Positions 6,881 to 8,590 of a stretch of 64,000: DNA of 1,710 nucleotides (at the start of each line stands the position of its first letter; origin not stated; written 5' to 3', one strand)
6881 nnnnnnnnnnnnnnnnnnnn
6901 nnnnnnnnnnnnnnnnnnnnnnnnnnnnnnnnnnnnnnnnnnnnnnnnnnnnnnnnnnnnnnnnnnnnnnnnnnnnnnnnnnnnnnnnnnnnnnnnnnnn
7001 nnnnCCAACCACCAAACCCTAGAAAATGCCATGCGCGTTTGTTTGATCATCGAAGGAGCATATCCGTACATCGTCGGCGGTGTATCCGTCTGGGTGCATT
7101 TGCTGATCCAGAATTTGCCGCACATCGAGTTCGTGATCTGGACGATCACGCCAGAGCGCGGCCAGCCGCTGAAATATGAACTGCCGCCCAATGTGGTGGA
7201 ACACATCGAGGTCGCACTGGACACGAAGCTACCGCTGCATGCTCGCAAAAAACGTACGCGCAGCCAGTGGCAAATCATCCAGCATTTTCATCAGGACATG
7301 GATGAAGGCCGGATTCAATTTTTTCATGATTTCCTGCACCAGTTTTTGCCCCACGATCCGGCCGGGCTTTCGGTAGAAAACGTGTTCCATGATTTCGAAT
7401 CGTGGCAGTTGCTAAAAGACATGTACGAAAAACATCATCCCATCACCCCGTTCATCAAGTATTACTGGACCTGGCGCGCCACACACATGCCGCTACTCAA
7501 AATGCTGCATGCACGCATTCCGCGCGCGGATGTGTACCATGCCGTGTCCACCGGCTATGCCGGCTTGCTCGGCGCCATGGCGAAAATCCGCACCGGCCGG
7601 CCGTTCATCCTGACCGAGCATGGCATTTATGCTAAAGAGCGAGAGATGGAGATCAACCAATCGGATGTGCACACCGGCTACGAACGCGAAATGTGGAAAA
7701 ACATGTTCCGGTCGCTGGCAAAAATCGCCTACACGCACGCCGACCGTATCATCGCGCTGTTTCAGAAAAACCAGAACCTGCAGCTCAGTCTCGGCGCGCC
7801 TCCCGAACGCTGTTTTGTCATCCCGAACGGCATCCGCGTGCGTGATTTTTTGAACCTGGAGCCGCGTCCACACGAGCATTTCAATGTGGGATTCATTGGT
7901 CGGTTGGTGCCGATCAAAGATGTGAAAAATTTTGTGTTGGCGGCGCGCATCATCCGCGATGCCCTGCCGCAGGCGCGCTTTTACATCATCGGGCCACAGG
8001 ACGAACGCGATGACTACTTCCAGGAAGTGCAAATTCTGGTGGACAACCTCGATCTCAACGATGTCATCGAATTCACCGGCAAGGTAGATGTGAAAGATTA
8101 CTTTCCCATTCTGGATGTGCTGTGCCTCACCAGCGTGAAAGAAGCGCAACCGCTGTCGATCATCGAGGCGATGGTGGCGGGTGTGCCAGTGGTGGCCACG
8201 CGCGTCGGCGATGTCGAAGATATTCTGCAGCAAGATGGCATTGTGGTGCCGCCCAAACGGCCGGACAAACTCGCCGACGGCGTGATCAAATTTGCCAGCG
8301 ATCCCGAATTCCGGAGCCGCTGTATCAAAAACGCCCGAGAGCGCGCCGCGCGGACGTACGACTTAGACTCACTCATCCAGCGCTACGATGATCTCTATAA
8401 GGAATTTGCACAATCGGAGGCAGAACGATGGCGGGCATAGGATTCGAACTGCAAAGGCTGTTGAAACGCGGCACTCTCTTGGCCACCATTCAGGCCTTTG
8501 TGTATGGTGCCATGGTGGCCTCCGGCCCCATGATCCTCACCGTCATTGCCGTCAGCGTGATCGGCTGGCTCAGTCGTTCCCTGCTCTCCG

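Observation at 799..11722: Pel-type exopolysaccharide operon with a hybrid gene order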

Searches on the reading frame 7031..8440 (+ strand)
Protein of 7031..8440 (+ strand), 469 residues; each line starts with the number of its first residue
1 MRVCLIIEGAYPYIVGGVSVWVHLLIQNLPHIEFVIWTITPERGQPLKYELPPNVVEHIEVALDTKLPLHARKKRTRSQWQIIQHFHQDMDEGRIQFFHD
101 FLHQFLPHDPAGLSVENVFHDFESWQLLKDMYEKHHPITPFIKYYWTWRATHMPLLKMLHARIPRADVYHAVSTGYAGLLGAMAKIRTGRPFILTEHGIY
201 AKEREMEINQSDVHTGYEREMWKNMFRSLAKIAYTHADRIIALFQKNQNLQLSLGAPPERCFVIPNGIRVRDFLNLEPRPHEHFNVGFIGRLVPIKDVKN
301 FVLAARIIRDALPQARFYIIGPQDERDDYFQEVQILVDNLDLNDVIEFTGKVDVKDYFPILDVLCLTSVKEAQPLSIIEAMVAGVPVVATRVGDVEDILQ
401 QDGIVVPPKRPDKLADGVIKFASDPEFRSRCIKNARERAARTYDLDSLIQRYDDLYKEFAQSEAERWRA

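Call 3: search_protein_families(library=pfam, proteins=[window:7031-8440:+], max_evalue=0.01)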
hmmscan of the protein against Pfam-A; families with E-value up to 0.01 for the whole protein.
window:7031-8440:+ (469 aa): 8 families
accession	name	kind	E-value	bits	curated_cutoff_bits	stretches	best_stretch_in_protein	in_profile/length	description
PF11997.14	DUF3492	-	1.2e-82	278.1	23.3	1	1-259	1-268/268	Domain of unknown function (DUF3492)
PF00534.26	Glycos_transf_1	-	1.9e-30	106.1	26.4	1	280-438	12-172/172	Glycosyl transferases group 1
PF13692.12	Glyco_trans_1_4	-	1.8e-28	100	27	1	285-424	3-142/142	Glycosyl transferases group 1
PF13439.12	Glyco_transf_4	-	3.8e-16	60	28.5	1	135-269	44-167/170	Glycosyltransferase Family 4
PF13579.12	Glyco_trans_4_4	-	1e-11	45.9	29.7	1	156-267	64-158/158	Glycosyl transferase 4-like domain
PF13524.12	Glyco_trans_1_2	-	6.4e-07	29.9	25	1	309-450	7-140/144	Glycosyl transferase-like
PF20706.3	GT4-conflict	-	0.0002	20.9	26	1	276-400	190-321/385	Family 4 Glycosyltransferase in conflict systems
PF00364.28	Biotin_lipoyl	-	0.003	17.8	22.1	1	368-406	26-64/73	Biotin-requiring enzyme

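Call 4: search_protein_families(library=ncbifam, proteins=[window:7031-8440:+], max_evalue=0.01)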
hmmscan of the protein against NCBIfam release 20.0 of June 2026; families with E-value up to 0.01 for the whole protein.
window:7031-8440:+ (469 aa): 37 families (the best 25 are shown)
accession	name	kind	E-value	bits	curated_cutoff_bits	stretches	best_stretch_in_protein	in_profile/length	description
NF038011.1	PelF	equivalog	1.2e-105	354.3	100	1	3-456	2-489/489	GT4 family glycosyltransferase PelF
NF041876.1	EPS_EpsE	equivalog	7e-29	101.2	400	1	255-445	182-382/389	exopolysaccharide biosynthesis GT4 family glycosyltransferase EpsE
TIGR03088.1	stp2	hypoth_equivalog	3.8e-27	95.3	409.05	1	237-458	137-372/374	TIGR03088 family PEP-CTERM/XrtA system glycosyltransferase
TIGR03999.1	thiol_BshA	equivalog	5.5e-19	68.3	273.7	1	289-460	205-374/375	N-acetyl-alpha-D-glucosaminyl L-malate synthase BshA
NF041010.1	glycosy_Agl16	equivalog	8e-18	64.4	575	1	226-458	123-350/352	glycosylation protein Agl16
TIGR02149.1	glgA_Coryne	subfamily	7e-17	61.6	302.4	1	163-458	81-389/391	glycogen synthase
TIGR04063.1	stp3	hypoth_equivalog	2e-16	59.9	442.05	1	164-459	91-395/397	TIGR04063 family PEP-CTERM/XrtA system glycosyltransferase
TIGR04157.1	glyco_rSAM_CFB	subfamily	3.1e-15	56.1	400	1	230-456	163-406/406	TIGR04157 family glycosyltransferase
NF047684.1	TeichurnBiosyTuaC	equivalog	1.6e-14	53.6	550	1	280-459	216-389/391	teichuronic acid biosynthesis protein TuaC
NF050056.1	ProtGlycPglH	equivalog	1.2e-13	50.9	600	1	224-458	125-352/354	GalNAc-alpha-(1->4)-GalNAc-alpha-(1->3)-diNAcBac-PP-undecaprenol alpha-1,4-N-acetyl-D-galactosaminyltransferase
TIGR04047.1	MSMEG_0565_glyc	hypoth_equivalog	2.6e-13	49.8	259.85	1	289-447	199-362/373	MSMEG_0565 family glycosyltransferase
TIGR03449.1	mycothiol_MshA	equivalog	4.4e-12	45.6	462.5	1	177-458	113-402/406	D-inositol-3-phosphate glycosyltransferase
NF046085.1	XrtY_assoc_Gly1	equivalog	2.9e-11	42.8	400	1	258-460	181-385/387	XrtY-associated glycosyltransferase XYAG1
NF049988.1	MGlcDAGSynMgs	equivalog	3.6e-11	43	400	1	287-463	217-391/398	alpha-monoglucosyldiacylglycerol synthase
NF038255.1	exopoly_VpsD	equivalog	5.7e-11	41.9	300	1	296-459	216-379/381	VpsD family glycosyltransferase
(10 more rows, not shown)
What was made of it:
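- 7031..8440 (+): pelF: GT4 glycosyltransferase (polymerase). NF038011 PelF, 354.3 bits against a cutoff of 100; DUF3492 E 1.2e-82 (calls 3, 4).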

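Call 7: list_cluster_members(proteins=[window:7031-8440:+, window:8428-9921:+, window:4758-7004:+, window:799-1689:+, window:1766-2614:+, window:4037-4798:+, window:9923-11722:+])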
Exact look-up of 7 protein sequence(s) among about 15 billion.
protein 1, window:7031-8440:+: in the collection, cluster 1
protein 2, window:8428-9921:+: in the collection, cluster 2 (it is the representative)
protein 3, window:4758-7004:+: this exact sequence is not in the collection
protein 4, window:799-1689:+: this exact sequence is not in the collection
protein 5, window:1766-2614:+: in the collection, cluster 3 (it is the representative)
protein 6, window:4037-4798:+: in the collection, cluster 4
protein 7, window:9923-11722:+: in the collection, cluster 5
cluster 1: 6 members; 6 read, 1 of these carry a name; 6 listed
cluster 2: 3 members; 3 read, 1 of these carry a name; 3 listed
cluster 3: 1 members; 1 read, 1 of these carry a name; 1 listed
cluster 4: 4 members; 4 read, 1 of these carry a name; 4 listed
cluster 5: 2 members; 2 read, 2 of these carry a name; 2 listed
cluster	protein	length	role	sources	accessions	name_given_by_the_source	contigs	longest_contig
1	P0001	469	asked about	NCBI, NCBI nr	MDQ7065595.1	MAG: GT4 family glycosyltransferase PelF [candidate division KSB1 bacterium] | GT4 family glycosyltransferase PelF [candidate division KSB1 bacterium]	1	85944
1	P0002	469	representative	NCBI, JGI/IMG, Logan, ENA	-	-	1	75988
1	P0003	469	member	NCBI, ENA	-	-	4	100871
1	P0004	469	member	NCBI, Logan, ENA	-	-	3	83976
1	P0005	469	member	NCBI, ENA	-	-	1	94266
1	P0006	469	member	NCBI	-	-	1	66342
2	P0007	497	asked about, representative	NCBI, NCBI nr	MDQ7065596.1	MAG: exopolysaccharide Pel transporter PelG [candidate division KSB1 bacterium] | exopolysaccharide Pel transporter PelG [candidate division KSB1 bacterium]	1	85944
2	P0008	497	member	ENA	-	-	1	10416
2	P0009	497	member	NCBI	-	-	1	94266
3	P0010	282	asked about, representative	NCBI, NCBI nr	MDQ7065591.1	MAG: anti-sigma factor antagonist [candidate division KSB1 bacterium] | anti-sigma factor antagonist [candidate division KSB1 bacterium]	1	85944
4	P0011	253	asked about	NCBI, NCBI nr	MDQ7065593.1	MAG: HEAT repeat domain-containing protein [candidate division KSB1 bacterium] | HEAT repeat domain-containing protein [candidate division KSB1 bacterium]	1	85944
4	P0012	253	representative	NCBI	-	-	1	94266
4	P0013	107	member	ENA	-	-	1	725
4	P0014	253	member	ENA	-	-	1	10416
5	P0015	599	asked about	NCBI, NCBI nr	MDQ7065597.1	MAG: tetratricopeptide repeat protein [candidate division KSB1 bacterium] | tetratricopeptide repeat protein [candidate division KSB1 bacterium]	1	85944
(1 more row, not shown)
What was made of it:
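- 7031..8440 (+): NCBI names it PelF, MDQ7065595.1 (call 7).
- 8428..9921 (+): pelG: inner-membrane Pel exporter. NCBI names it PelG, MDQ7065596.1 (call 7).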

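Call 17: find_encoding_contigs(protein=P0001, flank=10000, max_places=3)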
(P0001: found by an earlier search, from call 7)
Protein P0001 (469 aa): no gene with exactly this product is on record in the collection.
